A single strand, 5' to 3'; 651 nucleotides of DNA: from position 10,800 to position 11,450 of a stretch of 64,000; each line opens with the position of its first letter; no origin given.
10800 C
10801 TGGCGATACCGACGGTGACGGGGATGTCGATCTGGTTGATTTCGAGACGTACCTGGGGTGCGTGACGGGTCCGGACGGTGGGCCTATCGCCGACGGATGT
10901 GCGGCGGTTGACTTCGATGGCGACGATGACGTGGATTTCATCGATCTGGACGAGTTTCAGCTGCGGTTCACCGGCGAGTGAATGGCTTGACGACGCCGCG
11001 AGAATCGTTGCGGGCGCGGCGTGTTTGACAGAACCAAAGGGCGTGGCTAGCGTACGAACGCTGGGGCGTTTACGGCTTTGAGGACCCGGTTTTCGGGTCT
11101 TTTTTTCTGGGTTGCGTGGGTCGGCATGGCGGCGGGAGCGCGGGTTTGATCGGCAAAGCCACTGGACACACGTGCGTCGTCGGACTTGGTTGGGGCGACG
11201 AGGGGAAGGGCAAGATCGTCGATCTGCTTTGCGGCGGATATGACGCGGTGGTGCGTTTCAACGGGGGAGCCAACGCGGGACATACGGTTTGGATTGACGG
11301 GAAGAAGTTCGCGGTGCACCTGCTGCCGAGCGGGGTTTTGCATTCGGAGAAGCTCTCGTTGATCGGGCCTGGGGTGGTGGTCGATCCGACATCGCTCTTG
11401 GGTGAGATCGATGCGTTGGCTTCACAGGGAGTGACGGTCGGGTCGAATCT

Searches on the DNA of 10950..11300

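Call 67: search_rna_families(source=window, start=10950, end=11300, threshold=evalue, max_evalue=1)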
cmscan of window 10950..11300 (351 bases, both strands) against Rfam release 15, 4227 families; matches with E-value up to 1: 1.
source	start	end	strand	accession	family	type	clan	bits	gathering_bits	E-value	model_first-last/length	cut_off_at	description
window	11078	11102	-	RF00617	cHP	Cis-reg;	CL00129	16.2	40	0.86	17-41/45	no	Flavivirus capsid hairpin cHP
